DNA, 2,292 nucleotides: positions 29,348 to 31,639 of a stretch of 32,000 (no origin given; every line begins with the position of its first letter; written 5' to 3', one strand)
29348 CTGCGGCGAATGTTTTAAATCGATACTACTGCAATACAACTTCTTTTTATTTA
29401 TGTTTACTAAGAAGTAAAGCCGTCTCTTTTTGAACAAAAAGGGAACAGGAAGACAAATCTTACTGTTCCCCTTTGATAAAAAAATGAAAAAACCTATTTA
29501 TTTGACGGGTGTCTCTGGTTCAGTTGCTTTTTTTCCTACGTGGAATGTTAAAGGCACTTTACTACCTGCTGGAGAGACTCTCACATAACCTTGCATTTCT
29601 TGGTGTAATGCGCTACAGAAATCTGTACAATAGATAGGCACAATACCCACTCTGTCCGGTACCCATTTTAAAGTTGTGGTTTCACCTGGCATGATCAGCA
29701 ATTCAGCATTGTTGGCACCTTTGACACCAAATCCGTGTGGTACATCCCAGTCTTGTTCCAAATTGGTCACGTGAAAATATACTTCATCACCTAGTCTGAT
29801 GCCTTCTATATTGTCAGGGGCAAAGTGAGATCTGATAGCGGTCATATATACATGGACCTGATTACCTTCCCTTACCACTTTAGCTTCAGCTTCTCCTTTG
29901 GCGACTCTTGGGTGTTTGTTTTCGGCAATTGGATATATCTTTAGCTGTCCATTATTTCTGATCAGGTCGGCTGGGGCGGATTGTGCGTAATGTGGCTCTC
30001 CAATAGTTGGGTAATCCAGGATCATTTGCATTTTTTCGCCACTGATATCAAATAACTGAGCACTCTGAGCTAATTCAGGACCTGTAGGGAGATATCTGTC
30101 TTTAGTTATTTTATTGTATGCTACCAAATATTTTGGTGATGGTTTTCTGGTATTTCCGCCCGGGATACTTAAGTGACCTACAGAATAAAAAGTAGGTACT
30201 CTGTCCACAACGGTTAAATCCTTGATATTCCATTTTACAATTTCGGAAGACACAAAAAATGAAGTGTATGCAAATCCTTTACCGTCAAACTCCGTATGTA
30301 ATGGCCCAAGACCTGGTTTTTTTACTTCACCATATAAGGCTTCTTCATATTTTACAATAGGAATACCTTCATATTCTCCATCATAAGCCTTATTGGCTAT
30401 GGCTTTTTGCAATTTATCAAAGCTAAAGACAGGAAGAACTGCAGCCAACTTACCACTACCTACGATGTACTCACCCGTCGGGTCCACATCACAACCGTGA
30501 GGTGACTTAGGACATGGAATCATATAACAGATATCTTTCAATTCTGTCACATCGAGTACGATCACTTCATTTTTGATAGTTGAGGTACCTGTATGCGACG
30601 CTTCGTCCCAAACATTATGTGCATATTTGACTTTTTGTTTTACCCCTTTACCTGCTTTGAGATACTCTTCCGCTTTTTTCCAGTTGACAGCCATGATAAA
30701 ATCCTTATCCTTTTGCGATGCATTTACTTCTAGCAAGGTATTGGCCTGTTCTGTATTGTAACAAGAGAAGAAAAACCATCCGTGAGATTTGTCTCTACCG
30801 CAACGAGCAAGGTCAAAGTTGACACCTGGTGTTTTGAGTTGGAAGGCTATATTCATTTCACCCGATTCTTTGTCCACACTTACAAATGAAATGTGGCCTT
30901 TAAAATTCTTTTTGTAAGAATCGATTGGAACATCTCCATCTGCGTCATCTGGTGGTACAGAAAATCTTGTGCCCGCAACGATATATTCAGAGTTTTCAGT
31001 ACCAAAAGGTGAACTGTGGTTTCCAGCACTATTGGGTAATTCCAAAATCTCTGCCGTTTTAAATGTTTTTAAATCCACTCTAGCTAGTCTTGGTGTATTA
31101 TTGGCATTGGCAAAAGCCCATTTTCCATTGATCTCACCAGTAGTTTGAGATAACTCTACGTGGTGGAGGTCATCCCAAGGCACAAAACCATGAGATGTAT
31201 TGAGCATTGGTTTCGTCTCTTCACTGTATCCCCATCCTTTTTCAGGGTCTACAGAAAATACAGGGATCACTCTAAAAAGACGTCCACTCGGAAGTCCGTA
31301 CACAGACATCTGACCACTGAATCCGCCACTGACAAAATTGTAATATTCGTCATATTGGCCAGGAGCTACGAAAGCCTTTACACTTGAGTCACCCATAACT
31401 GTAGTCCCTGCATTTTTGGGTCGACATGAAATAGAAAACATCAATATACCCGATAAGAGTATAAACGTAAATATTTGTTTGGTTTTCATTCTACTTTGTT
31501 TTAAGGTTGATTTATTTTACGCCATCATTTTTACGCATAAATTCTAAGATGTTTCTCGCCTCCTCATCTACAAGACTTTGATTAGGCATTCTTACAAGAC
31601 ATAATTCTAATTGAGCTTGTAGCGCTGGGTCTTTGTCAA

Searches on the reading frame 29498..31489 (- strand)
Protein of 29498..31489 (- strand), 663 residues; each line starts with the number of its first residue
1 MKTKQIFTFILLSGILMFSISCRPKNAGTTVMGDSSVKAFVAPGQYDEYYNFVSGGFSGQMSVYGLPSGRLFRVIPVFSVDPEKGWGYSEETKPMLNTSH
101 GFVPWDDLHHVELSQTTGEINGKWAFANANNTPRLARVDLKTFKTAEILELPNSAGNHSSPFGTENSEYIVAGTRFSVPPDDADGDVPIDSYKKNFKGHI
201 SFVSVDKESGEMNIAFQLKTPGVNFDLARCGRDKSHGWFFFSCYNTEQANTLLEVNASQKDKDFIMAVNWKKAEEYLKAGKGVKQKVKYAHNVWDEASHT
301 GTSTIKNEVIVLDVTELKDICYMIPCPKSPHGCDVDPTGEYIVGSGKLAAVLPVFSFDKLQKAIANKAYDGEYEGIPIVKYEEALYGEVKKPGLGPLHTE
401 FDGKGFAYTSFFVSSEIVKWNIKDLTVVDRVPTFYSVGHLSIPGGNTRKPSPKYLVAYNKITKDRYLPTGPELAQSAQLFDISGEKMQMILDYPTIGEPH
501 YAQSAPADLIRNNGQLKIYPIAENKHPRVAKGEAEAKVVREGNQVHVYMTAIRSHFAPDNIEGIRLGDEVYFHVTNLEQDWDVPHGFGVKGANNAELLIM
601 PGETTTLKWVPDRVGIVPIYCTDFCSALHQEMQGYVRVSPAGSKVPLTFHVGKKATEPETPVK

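Call 6: search_protein_families(library=pfam, proteins=[window:29498-31489:-])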
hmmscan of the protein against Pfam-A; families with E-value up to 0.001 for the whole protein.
window:29498-31489:- (663 aa): 1 family
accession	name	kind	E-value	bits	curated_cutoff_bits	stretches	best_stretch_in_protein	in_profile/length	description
PF18764.7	nos_propeller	-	1.2e-33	115.3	30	1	430-500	1-71/71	Nitrous oxide reductase propeller repeat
